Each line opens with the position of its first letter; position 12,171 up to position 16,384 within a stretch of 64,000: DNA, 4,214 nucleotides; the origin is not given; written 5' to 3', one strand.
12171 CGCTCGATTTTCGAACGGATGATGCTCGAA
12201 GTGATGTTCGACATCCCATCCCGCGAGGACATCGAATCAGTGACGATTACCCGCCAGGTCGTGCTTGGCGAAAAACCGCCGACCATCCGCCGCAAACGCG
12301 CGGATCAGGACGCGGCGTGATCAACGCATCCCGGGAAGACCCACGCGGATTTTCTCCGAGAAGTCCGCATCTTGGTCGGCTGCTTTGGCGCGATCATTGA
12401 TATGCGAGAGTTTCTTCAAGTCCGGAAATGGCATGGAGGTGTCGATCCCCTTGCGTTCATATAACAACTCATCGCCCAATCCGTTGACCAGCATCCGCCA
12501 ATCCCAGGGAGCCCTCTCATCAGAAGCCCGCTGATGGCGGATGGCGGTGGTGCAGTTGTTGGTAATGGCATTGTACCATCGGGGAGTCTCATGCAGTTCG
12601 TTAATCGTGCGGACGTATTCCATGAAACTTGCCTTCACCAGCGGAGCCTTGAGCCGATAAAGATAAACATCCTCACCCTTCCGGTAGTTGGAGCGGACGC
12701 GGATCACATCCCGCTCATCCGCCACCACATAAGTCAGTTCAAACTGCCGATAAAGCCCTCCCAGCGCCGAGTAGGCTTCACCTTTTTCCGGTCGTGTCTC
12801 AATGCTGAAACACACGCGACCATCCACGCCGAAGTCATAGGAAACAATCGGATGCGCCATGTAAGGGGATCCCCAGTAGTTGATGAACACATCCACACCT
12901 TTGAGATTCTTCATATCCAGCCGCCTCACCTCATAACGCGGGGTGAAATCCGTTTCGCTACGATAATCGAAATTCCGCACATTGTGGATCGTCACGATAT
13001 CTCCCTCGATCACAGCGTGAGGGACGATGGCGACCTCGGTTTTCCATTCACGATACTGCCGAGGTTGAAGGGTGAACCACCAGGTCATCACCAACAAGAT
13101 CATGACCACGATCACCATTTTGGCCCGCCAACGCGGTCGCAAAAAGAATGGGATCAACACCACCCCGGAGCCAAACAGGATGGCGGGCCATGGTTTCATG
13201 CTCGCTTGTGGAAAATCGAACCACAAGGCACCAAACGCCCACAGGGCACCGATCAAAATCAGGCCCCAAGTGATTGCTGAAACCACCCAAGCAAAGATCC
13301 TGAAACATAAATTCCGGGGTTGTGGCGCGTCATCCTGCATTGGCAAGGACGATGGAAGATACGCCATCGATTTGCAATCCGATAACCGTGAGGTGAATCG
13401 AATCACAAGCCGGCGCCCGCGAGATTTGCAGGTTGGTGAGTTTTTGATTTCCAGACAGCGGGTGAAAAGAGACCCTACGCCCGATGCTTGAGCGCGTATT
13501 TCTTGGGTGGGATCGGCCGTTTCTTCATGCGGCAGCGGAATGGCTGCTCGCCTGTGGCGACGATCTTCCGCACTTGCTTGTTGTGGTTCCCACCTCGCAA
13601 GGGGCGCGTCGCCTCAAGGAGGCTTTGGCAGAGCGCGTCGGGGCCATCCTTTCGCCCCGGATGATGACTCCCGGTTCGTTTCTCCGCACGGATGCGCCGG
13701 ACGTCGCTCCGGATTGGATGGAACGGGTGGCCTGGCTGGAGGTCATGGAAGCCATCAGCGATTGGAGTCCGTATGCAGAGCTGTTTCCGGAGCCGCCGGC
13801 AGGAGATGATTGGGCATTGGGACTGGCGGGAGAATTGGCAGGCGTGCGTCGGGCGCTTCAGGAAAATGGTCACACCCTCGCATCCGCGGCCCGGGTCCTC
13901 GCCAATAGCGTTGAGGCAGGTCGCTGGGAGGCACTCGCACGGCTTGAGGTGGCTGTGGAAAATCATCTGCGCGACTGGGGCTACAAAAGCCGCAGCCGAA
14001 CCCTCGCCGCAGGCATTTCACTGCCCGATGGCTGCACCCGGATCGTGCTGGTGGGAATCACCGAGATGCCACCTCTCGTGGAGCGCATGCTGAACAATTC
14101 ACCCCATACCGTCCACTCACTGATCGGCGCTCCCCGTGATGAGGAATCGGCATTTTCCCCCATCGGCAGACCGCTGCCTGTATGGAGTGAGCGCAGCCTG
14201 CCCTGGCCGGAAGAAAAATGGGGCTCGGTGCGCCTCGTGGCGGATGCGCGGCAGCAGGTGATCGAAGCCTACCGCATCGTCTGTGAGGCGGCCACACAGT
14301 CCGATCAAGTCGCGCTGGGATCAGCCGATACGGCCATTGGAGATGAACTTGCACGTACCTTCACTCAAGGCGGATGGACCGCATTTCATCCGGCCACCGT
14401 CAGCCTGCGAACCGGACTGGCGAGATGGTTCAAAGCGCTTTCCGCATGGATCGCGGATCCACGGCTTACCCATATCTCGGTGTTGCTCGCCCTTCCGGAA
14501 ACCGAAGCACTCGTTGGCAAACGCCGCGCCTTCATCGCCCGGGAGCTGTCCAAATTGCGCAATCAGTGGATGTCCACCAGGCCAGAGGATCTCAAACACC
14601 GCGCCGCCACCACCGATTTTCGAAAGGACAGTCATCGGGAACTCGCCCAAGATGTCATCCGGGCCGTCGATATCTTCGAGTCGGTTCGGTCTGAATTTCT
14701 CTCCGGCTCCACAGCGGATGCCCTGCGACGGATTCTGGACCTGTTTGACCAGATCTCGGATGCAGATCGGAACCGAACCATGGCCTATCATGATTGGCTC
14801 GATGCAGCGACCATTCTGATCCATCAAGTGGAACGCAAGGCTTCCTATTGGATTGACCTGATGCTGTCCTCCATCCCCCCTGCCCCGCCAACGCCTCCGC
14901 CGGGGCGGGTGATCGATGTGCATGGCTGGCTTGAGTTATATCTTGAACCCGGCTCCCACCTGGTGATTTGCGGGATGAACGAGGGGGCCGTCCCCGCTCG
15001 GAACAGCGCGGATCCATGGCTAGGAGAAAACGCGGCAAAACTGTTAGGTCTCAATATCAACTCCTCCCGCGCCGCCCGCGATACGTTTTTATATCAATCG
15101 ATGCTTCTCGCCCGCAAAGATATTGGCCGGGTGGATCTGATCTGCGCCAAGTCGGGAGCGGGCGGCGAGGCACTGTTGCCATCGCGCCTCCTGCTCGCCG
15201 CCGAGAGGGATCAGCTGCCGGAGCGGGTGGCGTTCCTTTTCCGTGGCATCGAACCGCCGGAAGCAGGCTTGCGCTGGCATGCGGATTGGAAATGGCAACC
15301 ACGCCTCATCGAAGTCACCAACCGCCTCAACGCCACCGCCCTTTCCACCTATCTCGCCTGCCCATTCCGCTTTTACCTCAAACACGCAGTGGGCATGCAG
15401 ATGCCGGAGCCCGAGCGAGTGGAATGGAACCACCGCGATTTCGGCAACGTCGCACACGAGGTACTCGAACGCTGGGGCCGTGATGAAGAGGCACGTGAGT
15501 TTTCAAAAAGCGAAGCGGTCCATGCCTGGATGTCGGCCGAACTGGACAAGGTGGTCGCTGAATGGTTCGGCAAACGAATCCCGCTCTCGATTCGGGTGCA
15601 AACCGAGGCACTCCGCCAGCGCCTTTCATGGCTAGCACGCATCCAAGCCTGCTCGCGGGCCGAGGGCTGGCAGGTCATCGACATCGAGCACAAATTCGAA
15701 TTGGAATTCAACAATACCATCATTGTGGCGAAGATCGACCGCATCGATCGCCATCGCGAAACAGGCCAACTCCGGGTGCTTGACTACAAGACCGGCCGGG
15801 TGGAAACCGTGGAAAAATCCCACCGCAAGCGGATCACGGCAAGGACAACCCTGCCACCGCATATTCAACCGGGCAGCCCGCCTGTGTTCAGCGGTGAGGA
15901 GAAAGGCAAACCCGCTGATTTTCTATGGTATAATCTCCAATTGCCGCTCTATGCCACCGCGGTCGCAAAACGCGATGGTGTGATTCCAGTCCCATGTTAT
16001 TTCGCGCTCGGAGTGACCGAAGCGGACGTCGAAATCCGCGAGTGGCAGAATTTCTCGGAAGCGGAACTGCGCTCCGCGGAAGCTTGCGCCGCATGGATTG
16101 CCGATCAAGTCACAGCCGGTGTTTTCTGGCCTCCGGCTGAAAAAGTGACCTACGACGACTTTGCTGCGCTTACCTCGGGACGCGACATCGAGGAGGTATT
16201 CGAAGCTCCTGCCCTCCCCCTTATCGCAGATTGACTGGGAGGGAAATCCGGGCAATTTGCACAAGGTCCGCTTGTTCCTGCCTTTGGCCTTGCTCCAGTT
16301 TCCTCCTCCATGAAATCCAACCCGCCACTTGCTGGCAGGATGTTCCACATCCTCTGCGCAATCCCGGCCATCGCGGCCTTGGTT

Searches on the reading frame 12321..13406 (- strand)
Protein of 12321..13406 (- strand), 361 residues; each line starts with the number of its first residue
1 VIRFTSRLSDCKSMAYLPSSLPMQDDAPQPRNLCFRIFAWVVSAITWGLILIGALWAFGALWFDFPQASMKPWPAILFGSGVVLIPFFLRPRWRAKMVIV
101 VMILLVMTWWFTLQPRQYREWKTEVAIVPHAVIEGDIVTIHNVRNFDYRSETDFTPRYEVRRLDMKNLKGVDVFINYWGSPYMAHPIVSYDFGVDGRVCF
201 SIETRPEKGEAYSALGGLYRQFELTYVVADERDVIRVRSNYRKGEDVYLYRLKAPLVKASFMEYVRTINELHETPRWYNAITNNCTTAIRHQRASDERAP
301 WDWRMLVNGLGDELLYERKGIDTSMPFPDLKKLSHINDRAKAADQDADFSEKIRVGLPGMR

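Call 16: search_protein_families(library=pfam, proteins=[window:12321-13406:-], max_evalue=0.001)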
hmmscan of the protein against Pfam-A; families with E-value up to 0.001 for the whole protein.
window:12321-13406:- (361 aa): 1 family
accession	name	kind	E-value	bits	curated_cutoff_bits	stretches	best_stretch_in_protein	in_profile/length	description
PF13387.12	Lnb_N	-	5.2e-36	124.3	22.2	1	156-307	3-173/175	Lnb N-terminal periplasmic domain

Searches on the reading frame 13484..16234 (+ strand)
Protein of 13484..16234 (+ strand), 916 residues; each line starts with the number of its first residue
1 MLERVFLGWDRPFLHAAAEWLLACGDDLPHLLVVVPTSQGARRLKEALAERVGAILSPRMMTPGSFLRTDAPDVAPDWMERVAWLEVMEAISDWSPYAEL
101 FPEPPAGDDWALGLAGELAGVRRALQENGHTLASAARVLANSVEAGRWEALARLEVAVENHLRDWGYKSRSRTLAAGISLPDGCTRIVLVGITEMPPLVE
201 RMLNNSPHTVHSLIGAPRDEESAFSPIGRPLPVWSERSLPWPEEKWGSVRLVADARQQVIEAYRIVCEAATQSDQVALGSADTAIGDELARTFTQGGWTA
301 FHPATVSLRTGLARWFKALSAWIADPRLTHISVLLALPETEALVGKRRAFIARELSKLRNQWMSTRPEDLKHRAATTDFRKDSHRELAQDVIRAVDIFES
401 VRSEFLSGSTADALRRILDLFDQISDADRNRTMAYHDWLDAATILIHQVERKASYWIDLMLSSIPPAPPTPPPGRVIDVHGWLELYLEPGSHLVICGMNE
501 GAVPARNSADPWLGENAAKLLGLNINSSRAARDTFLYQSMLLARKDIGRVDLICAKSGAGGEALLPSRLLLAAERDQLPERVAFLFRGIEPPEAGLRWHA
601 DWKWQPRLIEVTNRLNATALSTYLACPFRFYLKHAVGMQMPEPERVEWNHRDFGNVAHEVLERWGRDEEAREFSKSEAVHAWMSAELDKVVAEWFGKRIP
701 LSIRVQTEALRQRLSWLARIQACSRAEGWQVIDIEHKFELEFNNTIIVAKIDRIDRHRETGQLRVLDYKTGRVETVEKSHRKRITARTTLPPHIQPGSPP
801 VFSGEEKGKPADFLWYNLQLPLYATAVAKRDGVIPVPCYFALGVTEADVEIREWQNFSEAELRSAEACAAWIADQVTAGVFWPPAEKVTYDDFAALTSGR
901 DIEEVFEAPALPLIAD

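Call 16: search_protein_families(library=pfam, proteins=[window:13484-16234:+], max_evalue=0.001)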
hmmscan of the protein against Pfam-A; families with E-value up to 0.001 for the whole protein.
window:13484-16234:+ (916 aa): 1 family
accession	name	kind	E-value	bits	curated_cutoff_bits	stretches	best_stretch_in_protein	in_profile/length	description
PF12705.13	PDDEXK_1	-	8.8e-25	88.5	22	1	614-779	1-154/247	PD-(D/E)XK nuclease superfamily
